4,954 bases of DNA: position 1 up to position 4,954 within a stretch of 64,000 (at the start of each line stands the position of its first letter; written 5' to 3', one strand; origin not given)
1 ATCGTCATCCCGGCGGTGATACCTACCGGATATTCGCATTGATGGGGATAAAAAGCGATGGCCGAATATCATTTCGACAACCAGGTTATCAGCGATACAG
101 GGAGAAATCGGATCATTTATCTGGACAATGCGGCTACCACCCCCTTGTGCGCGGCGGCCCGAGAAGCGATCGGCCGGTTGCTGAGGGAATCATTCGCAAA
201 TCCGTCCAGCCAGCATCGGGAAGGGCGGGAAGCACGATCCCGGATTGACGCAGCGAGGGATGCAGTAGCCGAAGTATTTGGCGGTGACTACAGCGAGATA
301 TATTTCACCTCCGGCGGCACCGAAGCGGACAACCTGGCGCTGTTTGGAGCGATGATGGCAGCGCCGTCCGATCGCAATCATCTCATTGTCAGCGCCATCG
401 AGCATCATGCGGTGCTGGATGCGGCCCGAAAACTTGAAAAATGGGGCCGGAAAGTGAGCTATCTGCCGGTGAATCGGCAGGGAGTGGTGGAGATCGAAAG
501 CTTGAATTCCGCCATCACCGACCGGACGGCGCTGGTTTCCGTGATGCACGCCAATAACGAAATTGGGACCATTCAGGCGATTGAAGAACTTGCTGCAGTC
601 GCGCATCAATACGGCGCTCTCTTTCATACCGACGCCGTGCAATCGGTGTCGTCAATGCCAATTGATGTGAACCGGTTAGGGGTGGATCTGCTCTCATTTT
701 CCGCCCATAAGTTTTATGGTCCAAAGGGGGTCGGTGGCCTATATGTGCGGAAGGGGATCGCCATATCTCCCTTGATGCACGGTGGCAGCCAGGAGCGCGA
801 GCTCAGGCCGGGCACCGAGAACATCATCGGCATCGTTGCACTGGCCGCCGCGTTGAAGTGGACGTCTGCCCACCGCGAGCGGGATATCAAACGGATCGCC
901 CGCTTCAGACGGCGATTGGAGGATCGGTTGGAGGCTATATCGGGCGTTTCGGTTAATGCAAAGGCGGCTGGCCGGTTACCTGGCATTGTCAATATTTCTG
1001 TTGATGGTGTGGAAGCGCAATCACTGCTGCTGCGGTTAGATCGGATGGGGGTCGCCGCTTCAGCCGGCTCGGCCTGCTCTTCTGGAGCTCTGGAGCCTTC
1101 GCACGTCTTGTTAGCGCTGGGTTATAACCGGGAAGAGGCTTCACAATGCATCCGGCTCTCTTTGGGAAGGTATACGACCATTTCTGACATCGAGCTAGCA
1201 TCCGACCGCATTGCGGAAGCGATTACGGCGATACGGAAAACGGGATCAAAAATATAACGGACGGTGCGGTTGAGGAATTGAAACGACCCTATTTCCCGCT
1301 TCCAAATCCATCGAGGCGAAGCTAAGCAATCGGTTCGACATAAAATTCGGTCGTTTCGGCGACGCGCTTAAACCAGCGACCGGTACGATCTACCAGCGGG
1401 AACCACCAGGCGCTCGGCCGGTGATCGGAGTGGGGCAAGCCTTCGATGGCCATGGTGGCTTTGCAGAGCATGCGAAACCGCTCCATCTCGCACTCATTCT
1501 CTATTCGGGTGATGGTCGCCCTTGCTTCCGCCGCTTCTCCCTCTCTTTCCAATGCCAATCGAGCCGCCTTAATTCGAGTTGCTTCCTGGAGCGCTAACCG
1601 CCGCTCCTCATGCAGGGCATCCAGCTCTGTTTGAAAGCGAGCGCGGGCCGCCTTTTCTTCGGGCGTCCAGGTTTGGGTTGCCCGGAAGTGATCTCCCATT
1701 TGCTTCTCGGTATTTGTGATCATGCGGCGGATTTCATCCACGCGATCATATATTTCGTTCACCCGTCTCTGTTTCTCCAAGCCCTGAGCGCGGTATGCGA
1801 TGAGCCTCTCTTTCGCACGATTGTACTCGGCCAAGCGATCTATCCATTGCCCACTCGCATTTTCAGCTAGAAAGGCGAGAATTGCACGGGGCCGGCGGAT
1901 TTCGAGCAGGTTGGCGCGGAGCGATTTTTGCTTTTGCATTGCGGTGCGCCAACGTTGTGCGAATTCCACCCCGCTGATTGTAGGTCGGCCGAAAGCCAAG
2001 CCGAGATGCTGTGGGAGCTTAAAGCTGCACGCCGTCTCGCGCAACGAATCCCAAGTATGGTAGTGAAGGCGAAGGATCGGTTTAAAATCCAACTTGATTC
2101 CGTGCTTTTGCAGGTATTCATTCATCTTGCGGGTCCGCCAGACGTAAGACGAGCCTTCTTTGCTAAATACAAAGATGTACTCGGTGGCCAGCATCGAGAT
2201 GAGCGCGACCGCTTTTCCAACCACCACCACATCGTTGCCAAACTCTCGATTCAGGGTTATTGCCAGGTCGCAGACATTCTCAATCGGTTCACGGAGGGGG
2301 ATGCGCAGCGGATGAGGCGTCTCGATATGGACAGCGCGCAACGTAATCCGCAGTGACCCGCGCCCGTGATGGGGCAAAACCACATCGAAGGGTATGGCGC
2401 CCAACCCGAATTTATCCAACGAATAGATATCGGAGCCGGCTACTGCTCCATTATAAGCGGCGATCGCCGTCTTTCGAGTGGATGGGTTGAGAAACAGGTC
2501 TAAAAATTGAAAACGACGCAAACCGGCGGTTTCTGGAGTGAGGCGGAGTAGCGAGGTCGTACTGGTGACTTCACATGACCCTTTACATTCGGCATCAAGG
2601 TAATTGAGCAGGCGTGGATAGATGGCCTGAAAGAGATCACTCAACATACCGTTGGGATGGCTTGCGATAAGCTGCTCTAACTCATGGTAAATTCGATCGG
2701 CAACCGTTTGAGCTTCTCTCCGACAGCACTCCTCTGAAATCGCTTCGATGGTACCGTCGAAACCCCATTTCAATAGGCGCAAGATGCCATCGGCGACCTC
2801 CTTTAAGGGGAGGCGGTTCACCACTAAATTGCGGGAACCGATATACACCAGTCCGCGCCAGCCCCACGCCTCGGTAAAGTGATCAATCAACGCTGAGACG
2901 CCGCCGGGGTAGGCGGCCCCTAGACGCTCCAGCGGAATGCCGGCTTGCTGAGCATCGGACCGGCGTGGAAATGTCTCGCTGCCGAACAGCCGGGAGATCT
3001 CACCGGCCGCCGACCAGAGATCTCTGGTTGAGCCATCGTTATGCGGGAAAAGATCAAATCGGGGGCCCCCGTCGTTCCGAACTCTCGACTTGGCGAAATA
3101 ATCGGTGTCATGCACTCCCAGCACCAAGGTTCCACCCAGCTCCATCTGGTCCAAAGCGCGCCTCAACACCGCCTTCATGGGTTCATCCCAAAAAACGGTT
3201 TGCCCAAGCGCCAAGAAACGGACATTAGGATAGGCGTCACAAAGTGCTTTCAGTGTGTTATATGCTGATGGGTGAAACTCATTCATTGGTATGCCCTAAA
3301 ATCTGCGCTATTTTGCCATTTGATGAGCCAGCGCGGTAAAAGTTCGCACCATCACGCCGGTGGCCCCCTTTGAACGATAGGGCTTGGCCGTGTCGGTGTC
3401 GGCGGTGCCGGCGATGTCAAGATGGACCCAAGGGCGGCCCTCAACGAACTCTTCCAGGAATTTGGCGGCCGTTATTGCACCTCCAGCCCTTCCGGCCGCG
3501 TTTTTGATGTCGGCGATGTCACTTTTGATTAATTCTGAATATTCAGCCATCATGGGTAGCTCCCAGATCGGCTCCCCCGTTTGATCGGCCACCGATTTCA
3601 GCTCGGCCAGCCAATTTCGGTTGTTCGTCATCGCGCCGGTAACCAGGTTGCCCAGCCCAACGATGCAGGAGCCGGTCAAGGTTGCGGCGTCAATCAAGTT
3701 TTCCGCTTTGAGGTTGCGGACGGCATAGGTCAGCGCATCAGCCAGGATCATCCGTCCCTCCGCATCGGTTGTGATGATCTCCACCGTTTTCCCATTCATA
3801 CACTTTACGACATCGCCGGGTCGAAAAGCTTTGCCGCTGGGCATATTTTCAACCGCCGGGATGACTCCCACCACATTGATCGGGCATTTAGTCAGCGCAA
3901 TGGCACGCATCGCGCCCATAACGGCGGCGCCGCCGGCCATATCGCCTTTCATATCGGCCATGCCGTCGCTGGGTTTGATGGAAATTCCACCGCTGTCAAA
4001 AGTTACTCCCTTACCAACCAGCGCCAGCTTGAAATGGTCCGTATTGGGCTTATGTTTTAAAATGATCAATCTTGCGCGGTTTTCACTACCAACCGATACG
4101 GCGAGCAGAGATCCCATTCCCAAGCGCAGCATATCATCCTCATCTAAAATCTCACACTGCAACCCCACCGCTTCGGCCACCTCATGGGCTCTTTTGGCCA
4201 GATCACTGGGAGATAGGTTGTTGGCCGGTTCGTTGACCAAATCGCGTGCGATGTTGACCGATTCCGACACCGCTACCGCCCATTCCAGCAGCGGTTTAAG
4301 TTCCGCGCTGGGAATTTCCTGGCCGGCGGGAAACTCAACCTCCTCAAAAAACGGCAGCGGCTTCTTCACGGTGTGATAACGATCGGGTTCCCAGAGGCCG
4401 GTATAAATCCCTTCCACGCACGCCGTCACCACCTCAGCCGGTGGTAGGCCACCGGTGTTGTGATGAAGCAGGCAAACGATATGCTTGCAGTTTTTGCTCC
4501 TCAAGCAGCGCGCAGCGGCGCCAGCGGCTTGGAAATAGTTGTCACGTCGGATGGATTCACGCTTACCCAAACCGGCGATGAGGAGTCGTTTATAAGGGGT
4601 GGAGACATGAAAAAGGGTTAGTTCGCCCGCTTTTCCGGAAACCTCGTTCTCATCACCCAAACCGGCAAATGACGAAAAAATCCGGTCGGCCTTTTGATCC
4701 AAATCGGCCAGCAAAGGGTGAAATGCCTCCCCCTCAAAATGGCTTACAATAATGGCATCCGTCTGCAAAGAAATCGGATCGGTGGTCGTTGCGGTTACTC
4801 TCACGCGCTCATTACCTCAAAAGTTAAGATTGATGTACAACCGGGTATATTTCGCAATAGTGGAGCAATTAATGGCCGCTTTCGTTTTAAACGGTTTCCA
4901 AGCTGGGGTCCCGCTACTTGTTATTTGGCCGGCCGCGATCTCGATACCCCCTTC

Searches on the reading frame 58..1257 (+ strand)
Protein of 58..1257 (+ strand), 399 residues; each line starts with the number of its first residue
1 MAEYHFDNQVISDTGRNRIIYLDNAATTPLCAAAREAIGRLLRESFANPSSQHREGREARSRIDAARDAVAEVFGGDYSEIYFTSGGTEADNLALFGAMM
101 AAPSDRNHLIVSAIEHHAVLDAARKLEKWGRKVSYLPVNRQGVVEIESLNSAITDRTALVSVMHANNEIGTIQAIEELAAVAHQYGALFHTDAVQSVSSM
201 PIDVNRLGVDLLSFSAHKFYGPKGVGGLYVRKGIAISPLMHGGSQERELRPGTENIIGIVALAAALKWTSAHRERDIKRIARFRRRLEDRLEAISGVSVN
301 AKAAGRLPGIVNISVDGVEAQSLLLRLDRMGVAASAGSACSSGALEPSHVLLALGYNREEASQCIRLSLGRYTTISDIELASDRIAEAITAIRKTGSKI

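Call 77: search_protein_families(library=pfam, proteins=[window:58-1257:+], max_evalue=0.00001)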
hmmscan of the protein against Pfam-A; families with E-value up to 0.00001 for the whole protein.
window:58-1257:+ (399 aa): 2 families
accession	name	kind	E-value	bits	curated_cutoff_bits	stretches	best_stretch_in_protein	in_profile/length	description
PF00266.25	Aminotran_5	-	2.1e-90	303.8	21.5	1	20-379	1-369/371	Aminotransferase class-V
PF01212.27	Beta_elim_lyase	-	2.3e-08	34.2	27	1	64-194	35-170/288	Beta-eliminating lyase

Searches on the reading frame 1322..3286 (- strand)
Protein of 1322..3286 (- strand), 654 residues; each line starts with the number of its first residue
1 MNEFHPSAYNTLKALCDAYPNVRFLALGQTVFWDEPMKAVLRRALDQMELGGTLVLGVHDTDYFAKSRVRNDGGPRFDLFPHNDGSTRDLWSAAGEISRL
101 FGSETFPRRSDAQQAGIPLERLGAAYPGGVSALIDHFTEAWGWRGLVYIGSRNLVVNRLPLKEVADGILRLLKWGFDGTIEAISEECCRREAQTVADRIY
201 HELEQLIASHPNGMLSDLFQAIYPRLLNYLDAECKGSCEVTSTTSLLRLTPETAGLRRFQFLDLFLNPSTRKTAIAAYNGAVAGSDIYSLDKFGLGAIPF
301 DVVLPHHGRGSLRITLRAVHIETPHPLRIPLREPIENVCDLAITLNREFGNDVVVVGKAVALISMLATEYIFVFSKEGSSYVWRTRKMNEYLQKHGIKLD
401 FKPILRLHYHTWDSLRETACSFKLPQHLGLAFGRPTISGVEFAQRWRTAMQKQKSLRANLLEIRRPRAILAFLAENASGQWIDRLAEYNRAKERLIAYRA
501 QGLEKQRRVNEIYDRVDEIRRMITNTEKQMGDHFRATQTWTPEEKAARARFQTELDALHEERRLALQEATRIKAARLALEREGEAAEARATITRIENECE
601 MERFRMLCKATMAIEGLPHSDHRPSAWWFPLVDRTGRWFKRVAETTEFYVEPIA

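Call 13: search_protein_families(library=pfam, proteins=[window:1322-3286:-], max_evalue=0.00001)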
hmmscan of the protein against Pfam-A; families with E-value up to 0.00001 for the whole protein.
window:1322-3286:- (654 aa): 0 families

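Call 56: search_protein_families(library=pfam, proteins=[window:1322-3286:-], max_evalue=1)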
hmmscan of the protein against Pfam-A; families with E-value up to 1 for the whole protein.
window:1322-3286:- (654 aa): 1 family
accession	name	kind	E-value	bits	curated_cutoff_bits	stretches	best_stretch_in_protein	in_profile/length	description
PF22878.1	SPT2_N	-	0.23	12.7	26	1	445-515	22-89/91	SPT2 N-terminal domain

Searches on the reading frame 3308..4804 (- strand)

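Call 13: search_protein_families(library=pfam, proteins=[window:3308-4804:-], max_evalue=0.00001)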
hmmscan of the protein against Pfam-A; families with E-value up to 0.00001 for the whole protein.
window:3308-4804:- (498 aa): 2 families
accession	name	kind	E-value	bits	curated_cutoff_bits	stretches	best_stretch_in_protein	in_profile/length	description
PF00883.26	Peptidase_M17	-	2.8e-122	408.3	25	1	184-489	1-309/310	Cytosol aminopeptidase family, catalytic domain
PF02789.23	Peptidase_M17_N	-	2.9e-18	66.5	23.4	1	21-146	3-128/129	Cytosol aminopeptidase family, N-terminal domain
